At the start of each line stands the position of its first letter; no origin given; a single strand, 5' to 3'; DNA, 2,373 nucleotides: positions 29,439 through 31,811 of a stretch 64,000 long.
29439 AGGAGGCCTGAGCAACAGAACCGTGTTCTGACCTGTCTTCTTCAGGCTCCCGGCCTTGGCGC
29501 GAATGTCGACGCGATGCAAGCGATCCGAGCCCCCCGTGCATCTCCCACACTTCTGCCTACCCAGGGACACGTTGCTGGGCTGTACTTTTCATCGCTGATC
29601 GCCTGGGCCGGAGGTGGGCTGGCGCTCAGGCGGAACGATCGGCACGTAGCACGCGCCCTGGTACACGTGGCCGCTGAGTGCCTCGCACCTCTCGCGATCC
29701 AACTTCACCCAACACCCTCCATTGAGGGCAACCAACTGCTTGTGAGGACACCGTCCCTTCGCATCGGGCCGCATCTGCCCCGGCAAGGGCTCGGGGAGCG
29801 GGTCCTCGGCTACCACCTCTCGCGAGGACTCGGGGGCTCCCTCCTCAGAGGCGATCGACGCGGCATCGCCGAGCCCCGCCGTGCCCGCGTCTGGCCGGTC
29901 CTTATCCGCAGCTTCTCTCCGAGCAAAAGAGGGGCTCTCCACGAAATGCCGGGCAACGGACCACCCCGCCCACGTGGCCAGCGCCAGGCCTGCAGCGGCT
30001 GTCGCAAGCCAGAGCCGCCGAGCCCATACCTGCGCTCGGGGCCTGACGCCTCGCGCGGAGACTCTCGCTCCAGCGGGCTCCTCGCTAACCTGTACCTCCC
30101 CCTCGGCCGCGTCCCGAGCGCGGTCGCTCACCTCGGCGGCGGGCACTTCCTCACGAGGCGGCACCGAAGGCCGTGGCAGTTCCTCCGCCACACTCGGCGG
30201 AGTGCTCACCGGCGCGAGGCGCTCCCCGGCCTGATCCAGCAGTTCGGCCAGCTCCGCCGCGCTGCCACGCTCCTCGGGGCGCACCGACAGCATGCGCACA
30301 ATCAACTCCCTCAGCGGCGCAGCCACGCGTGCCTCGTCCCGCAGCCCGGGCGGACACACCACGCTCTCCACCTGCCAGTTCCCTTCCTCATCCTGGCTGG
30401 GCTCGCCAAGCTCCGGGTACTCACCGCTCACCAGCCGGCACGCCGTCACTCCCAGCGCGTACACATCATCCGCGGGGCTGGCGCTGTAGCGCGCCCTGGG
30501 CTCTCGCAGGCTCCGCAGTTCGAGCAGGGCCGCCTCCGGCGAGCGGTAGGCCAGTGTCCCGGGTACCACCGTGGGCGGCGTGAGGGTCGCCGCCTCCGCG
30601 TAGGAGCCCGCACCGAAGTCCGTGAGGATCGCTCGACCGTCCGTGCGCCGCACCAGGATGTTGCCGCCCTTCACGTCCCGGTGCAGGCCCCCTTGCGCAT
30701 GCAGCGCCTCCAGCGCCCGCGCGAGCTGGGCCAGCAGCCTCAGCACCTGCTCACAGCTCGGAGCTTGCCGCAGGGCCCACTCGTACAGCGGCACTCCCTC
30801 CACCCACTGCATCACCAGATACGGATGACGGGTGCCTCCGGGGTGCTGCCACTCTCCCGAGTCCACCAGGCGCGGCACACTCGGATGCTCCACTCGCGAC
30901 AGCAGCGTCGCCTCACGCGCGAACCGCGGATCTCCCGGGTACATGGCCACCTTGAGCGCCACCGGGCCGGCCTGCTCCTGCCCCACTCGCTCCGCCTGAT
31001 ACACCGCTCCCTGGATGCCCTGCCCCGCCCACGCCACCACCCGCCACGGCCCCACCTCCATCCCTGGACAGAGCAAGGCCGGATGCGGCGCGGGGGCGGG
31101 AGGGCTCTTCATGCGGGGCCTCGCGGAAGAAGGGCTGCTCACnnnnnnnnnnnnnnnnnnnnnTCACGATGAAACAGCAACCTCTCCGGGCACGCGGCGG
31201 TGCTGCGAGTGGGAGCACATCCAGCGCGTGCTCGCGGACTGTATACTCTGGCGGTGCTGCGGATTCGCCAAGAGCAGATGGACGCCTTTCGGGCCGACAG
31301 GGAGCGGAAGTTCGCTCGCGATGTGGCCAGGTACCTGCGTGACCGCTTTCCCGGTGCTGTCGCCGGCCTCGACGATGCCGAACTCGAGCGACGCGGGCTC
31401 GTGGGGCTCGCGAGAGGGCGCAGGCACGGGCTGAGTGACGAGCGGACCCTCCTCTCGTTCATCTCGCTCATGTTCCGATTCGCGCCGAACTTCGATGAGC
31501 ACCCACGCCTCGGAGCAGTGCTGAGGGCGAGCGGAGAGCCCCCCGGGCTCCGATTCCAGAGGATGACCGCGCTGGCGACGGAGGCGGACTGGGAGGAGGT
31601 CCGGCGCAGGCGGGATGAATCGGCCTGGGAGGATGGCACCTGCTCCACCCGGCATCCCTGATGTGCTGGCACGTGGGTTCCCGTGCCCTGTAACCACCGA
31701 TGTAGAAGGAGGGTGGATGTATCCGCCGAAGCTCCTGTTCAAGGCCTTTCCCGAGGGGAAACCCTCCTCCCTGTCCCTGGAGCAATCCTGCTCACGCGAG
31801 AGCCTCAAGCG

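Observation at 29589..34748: Ser/Thr kinase, small ORF and an 865-aa signal-less protein with a C-terminal matrixin-like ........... motif, then a DHCW cupin, at slightly reduced GC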

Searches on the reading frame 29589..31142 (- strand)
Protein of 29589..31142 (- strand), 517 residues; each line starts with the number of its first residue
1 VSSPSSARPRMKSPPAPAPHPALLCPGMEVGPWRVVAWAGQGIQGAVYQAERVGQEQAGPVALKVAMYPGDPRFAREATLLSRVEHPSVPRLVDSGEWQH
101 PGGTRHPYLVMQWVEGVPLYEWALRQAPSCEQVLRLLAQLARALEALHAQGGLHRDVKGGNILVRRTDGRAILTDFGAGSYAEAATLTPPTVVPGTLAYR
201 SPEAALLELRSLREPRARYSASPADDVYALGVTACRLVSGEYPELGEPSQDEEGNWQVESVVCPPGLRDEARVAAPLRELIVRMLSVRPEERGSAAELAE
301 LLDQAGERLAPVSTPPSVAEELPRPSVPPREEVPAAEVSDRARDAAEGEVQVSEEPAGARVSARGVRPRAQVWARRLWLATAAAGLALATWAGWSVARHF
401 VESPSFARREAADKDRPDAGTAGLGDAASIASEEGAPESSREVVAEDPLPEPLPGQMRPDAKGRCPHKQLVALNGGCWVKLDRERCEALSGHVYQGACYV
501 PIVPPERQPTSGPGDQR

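Call 4: search_protein_families(library=pfam, proteins=[window:29589-31142:-], max_evalue=0.1)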
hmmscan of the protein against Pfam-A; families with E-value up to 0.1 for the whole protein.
window:29589-31142:- (517 aa): 6 families
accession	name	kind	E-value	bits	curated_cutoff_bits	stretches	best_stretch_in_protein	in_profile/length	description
PF00069.31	Pkinase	-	8.4e-27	94.6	31.7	1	40-299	8-258/263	Protein kinase domain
PF07714.23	PK_Tyr_Ser-Thr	-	4.2e-15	56.2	23.1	1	40-300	8-256/258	Protein tyrosine and serine/threonine kinase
PF03109.22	ABC1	-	8.7e-07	28.8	22.9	1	104-179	140-214/244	ABC1 atypical kinase-like domain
PF01636.29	APH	-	3.1e-06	27.6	23.2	1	72-149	38-109/239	Phosphotransferase enzyme family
PF06293.20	Kdo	-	2e-05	24.6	21.3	1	70-176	54-166/207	Lipopolysaccharide kinase (Kdo/WaaP) family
PF17667.7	Pkinase_fungal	-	0.09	11.9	24.1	0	124-172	279-332/387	Fungal protein kinase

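Call 9: search_protein_families(library=ncbifam, proteins=[window:29589-31142:-], max_evalue=0.1)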
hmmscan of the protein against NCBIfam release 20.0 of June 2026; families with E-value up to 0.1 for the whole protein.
window:29589-31142:- (517 aa): 17 families
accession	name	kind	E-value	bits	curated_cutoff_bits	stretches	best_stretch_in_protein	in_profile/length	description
NF047741.1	antiphage_MADS6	equivalog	5.9e-32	110.9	460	2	127-319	295-473/612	methylation-associated defense system protein kinase MAD6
NF033483.0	PknB_PASTA_kin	equivalog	6.3e-28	98.1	450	1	73-407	53-371/563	Stk1 family PASTA domain-containing Ser/Thr kinase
NF038150.1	lanthi_synth_IV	equivalog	1.6e-22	79.7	650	1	75-320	240-460/851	class IV lanthionine synthetase LanL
NF052427.1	StpK7MSMEG_1200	equivalog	1.1e-17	63.8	900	1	30-311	6-274/601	serine/threonine protein kinase StpK7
TIGR03903.1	TOMM_kin_cyc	equivalog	1.3e-13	49.8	705.75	1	73-204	24-160/1267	TOMM system kinase/cyclase fusion protein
NF038151.1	lanthi_synth_III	equivalog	1.2e-10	40.5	575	1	73-203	269-403/833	class III lanthionine synthetase LanKC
NF053615.1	SerThrKinAfsKStmc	equivalog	1.8e-10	40.2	1300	1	107-243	87-212/809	protein serine/threonine kinase AfsK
NF058632.1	SerThrKinPrkT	equivalog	7.4e-09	35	280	1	34-177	24-163/322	serine/threonine protein kinase PrkT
NF033442.0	BREX_PglW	equivalog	2.3e-08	32.2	990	1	28-250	508-716/1391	BREX system serine/threonine kinase PglW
NF009651.0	PRK13184.1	equivalog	0.00012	20.1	839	1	125-183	107-164/932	serine/threonine-protein kinase PknD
TIGR03724.2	arch_bud32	equivalog_domain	0.00015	21.4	125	1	108-183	69-135/193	KEOPS complex kinase/ATPase Bud32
TIGR01982.1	UbiB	equivalog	0.00017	20.3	487.55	1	106-178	231-302/436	2-polyprenylphenol 6-hydroxylase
NF011464.0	PRK14879.1-7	equivalog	0.0002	21.2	246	1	104-182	78-152/221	Kae1-associated kinase Bud32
NF043056.1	T4SS_LegK1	equivalog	0.00088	18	550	1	151-206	209-262/516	Dot/Icm T4SS effector kinase LegK1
NF007174.0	PRK09605.1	equivalog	0.0083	14.6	447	1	106-183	410-477/535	bifunctional N(6)-L-threonylcarbamoyladenine synthase/serine/threonine protein kinase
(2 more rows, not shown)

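Call 10: search_protein_families(library=padloc, proteins=[window:29589-31142:-], max_evalue=0.1)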
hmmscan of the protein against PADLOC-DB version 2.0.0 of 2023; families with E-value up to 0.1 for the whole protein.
window:29589-31142:- (517 aa): 36 families (the best 25 are shown)
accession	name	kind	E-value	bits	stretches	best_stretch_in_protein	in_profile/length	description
PDLC04138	mad6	-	5.7e-39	132.5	1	40-315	60-323/659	mads_6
PDLC04042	PD-T4-6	-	1.4e-36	124.7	1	30-311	8-278/292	-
PDLC04054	PD-T4-6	-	1.8e-34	117.7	1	30-359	9-332/347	-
PDLC04053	PD-T4-6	-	2.3e-34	117.3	1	29-315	7-281/311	-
PDLC04039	PD-T4-6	-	4.4e-32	109.7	1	27-358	10-329/458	-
PDLC04061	PD-T4-6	-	1.9e-31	108.2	1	70-454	59-444/510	-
PDLC04041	PD-T4-6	-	4.1e-31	106.7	1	13-353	10-340/443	-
PDLC04047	PD-T4-6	-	1.1e-29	101.6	1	31-302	10-269/327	-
PDLC03920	MkoA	-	4.2e-29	99.5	1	47-312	23-284/1112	-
PDLC04043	PD-T4-6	-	9.7e-29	98.7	1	28-354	12-289/452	-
PDLC04044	PD-T4-6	-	7.4e-28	95.7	1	72-311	82-298/372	-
PDLC04063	PD-T4-6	-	3.5e-23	80.2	1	33-185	18-173/564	-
PDLC04046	PD-T4-6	-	7.2e-23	79.4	1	33-183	15-168/427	-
PDLC04057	PD-T4-6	-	7.7e-23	79.2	1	73-305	54-270/443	-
PDLC04052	PD-T4-6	-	1.7e-22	78.3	1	73-304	55-275/496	-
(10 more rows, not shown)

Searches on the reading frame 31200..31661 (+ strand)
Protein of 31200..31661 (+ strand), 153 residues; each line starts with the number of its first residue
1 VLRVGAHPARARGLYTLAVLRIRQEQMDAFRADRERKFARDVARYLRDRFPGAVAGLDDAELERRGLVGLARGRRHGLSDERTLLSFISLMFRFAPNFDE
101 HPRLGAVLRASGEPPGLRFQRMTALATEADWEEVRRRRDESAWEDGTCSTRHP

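Call 4: search_protein_families(library=pfam, proteins=[window:31200-31661:+], max_evalue=0.1)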
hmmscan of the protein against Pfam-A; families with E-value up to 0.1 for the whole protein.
window:31200-31661:+ (153 aa): 0 families

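Call 9: search_protein_families(library=ncbifam, proteins=[window:31254-31661:+], max_evalue=0.1)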
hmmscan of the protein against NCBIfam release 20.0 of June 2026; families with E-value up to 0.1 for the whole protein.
window:31254-31661:+ (135 aa): 0 families

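Call 10: search_protein_families(library=padloc, proteins=[window:31254-31661:+], max_evalue=0.1)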
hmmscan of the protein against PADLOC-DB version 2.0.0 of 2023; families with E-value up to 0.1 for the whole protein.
window:31254-31661:+ (135 aa): 0 families

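Call 23: find_homologous_proteins(query=window:31254-31658:+)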
Query window:31254-31658:+ (135 aa): 4 proteins with E <= 0.001 among 291 candidates.
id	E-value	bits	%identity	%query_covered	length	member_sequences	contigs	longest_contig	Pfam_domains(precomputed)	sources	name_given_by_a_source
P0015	2.3e-77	275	100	94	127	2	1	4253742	-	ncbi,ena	-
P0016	2.4e-63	230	85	92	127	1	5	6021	-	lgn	-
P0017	2.5e-61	224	80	97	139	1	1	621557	-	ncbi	-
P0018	2.8e-9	55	34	93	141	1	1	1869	-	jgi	jgi:hypothetical protein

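Call 89: find_encoding_contigs(protein=P0016, flank=6000, max_places=3)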
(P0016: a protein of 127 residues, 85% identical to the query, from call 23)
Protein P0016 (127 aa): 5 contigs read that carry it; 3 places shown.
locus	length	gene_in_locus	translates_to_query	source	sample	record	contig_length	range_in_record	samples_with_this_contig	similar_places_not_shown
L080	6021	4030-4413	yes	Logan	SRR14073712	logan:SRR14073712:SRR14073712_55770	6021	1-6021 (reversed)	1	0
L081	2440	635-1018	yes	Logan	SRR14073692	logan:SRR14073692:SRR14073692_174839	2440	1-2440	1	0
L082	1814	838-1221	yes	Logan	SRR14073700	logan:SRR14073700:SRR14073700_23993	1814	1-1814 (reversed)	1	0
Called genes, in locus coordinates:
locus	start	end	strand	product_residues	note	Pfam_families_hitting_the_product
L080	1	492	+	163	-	?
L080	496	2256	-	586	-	PF01433:Peptidase_M1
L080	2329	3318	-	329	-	PF08308:PEGA, PF13620:CarboxypepD_reg (faint), PF13715:CarbopepD_reg_2 (faint), PF08308:PEGA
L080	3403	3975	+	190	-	-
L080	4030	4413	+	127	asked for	-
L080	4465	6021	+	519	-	?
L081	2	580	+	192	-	?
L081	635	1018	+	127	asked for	-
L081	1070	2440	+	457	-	?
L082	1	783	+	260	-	?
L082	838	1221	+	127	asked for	-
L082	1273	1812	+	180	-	?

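Call 114: search_solved_structures(query=A4, max_evalue=10, show_alignments=1)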
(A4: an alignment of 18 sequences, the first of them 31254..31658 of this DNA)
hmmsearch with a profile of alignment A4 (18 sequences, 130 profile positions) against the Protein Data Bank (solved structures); distinct sequences matched with E-value up to 10: 2.
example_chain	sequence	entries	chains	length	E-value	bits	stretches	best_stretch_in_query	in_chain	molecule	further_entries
7bjg_A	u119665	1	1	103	0.18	15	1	84-115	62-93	SD21996p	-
3ldz_A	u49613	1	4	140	1.6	12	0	17-39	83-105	Signal transducing adapter molecule 1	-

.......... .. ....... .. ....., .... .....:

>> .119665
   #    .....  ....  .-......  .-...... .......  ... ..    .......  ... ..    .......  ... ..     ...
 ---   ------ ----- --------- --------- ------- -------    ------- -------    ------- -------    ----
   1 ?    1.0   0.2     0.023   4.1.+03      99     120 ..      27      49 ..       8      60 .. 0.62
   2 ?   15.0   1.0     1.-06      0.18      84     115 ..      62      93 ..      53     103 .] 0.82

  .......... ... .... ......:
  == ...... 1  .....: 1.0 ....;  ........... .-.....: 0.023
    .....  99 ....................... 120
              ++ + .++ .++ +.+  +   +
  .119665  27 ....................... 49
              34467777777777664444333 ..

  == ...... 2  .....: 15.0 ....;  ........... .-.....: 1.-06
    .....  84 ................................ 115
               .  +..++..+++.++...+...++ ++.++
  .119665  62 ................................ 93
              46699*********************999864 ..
